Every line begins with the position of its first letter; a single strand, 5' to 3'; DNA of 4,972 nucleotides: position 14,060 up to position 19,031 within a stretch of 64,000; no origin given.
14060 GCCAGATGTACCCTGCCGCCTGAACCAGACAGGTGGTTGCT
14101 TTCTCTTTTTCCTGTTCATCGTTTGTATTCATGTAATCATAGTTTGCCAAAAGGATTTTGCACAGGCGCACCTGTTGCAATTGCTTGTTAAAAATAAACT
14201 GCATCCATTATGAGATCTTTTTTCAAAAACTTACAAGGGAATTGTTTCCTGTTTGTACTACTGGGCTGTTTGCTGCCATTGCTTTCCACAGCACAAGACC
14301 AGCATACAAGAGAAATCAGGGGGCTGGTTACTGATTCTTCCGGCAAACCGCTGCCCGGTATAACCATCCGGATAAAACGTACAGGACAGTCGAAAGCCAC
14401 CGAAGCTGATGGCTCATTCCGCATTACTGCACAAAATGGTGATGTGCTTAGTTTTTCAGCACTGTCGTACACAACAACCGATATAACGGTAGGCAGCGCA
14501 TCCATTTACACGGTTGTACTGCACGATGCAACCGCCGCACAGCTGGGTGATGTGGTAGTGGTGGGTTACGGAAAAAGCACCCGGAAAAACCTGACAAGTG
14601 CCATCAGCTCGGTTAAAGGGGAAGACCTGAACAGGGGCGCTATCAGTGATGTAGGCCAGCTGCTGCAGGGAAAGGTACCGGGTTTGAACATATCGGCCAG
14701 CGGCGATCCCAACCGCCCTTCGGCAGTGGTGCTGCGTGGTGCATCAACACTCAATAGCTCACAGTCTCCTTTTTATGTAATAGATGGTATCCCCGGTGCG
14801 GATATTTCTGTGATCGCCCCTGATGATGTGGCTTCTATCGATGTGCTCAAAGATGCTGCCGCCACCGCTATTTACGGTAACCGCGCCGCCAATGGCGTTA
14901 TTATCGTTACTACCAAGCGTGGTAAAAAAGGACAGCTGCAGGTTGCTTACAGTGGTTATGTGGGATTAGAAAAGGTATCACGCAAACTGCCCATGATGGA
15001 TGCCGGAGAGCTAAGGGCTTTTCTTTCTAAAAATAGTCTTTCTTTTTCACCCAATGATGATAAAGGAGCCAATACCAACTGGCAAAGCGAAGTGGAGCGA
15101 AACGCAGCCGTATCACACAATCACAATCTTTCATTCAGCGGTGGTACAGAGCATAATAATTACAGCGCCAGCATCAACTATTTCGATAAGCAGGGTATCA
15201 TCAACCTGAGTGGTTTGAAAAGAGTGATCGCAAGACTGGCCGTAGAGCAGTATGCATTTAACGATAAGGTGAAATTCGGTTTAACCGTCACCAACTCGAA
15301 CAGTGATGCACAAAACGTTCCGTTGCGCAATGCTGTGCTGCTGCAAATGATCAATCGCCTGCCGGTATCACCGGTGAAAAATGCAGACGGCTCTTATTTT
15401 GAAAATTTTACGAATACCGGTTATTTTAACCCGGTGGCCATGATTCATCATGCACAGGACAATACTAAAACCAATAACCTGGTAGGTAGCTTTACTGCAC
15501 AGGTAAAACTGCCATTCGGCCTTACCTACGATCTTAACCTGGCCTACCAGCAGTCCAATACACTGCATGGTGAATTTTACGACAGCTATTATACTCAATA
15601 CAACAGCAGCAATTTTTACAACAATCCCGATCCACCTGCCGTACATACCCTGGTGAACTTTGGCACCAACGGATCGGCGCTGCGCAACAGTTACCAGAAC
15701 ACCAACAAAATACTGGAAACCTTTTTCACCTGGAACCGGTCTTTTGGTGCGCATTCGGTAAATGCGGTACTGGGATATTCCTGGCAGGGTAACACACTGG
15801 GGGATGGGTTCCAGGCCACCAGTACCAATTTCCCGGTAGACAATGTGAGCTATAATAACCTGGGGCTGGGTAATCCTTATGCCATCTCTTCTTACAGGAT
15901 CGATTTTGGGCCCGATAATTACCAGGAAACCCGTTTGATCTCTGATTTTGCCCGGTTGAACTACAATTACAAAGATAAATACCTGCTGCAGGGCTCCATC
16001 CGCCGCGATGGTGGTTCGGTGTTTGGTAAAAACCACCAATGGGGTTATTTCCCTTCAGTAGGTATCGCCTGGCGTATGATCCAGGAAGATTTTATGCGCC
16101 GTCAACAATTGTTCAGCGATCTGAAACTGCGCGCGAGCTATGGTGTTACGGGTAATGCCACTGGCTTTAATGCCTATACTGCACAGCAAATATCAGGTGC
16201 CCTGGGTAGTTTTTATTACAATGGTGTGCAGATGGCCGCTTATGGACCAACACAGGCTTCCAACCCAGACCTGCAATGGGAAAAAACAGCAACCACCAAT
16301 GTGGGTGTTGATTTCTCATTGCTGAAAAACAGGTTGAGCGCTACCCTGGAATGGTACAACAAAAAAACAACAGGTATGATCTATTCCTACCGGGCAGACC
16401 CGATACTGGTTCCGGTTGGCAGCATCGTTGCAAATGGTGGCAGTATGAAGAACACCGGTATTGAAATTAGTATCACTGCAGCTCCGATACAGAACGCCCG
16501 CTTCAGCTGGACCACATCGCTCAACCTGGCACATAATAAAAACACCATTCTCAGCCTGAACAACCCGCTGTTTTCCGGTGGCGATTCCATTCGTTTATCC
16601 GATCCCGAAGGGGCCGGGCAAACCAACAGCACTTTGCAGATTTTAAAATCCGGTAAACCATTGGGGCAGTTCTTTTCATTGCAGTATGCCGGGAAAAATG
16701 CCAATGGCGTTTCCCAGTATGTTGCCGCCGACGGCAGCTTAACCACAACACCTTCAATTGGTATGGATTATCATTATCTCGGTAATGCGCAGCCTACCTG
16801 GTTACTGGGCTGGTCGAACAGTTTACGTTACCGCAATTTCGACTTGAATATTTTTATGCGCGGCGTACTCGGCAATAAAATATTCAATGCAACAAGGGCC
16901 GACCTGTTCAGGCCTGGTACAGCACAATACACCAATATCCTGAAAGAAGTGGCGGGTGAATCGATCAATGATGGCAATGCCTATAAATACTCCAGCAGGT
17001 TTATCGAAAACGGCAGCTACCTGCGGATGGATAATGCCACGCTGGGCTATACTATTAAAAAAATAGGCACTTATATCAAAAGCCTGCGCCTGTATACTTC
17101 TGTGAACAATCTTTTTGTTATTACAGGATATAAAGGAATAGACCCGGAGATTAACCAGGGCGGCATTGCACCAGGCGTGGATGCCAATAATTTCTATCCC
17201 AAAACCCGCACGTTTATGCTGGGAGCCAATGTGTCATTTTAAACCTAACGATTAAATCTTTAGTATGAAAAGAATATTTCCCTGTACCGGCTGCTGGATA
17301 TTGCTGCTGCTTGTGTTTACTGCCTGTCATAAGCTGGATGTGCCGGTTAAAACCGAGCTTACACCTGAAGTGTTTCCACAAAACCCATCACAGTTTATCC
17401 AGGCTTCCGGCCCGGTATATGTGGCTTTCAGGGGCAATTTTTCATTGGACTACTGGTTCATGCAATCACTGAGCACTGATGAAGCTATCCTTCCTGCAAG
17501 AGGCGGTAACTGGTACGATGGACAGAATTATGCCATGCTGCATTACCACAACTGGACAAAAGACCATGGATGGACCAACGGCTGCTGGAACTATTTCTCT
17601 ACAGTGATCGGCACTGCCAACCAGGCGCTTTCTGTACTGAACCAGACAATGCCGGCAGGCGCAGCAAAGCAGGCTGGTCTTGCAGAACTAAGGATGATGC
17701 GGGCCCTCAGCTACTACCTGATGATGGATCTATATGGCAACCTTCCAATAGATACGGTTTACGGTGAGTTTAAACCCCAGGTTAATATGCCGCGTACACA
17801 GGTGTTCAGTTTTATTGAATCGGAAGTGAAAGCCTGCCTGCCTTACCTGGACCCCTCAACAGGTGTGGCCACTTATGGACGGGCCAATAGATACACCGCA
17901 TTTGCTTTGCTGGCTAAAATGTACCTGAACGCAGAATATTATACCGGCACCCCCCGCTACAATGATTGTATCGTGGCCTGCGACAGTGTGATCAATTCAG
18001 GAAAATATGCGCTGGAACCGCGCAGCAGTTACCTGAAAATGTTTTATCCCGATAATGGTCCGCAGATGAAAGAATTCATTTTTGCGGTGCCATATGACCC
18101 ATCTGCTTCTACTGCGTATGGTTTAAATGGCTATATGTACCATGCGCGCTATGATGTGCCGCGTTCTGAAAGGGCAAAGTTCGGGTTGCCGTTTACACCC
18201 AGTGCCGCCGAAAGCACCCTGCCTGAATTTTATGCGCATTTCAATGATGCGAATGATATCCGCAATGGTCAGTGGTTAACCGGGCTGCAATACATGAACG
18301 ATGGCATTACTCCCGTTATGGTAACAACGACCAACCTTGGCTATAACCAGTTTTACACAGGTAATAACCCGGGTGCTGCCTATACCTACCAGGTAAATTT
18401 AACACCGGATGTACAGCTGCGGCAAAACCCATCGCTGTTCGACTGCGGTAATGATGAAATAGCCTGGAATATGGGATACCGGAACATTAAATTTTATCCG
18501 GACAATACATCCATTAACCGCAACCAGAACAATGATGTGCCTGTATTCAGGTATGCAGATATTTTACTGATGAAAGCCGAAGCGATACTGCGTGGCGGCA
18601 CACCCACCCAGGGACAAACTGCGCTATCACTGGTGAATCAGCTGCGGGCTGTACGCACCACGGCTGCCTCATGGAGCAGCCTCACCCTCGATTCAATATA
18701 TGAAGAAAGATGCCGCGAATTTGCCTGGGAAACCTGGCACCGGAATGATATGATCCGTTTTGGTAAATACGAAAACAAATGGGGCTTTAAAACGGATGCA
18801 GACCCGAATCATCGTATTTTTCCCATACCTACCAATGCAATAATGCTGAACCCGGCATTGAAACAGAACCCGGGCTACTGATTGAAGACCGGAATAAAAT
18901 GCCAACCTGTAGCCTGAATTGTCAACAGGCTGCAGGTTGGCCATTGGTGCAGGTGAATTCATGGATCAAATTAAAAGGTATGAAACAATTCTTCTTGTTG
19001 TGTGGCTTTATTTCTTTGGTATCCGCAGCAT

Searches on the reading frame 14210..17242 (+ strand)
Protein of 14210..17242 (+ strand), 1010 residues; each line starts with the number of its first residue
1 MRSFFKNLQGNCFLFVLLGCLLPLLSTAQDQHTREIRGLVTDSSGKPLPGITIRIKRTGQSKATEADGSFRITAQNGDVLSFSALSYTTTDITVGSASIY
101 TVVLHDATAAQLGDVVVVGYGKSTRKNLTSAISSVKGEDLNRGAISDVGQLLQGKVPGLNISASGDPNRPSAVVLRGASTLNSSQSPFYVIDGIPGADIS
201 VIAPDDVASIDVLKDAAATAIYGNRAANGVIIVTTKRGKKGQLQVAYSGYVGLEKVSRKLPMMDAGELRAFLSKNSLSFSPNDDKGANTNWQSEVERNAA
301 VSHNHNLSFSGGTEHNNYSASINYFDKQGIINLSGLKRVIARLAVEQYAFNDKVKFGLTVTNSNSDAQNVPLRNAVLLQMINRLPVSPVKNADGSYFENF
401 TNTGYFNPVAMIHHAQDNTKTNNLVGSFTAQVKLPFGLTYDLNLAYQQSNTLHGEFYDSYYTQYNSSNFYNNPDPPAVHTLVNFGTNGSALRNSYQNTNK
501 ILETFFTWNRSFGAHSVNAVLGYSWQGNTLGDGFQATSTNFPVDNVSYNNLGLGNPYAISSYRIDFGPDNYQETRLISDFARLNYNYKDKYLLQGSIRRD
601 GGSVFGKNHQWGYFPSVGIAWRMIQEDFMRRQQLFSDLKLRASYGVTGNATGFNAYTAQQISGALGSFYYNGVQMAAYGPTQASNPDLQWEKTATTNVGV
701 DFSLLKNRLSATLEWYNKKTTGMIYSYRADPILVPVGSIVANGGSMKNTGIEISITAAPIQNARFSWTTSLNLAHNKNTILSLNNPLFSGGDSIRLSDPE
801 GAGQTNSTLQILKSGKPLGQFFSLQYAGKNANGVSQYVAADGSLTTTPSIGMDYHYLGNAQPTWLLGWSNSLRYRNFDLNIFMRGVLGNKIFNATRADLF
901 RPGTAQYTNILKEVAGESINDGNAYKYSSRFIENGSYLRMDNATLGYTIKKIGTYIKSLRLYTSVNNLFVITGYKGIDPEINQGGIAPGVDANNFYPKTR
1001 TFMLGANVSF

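Call 64: search_protein_families(library=pfam, proteins=[window:14210-17242:+], max_evalue=0.00001)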
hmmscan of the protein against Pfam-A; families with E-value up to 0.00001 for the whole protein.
window:14210-17242:+ (1010 aa): 4 families
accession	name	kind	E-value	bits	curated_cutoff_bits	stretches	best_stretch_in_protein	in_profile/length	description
PF00593.30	TonB_dep_Rec_b-barrel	-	6.1e-21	76.2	27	1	397-968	21-436/436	TonB dependent receptor-like, beta-barrel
PF07715.20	Plug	-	3.4e-17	63.3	23.9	1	126-230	3-107/107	TonB-dependent Receptor Plug Domain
PF13715.12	CarbopepD_reg_2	-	2.6e-11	43.8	32.2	1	36-117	1-88/88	CarboxypepD_reg-like domain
PF13620.12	CarboxypepD_reg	-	8.1e-08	33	32.3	1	36-95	2-70/82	Carboxypeptidase regulatory-like domain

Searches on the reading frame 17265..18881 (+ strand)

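Call 64: search_protein_families(library=pfam, proteins=[window:17265-18881:+], max_evalue=0.00001)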
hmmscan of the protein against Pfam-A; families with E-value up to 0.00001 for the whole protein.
window:17265-18881:+ (538 aa): 2 families
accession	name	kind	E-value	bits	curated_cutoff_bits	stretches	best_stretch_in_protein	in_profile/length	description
PF07980.17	SusD_RagB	-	7e-24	85.4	23.1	1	269-538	1-297/297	SusD family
PF14322.12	SusD-like_3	-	6.5e-10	40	27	1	84-221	54-191/191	Starch-binding associating with outer membrane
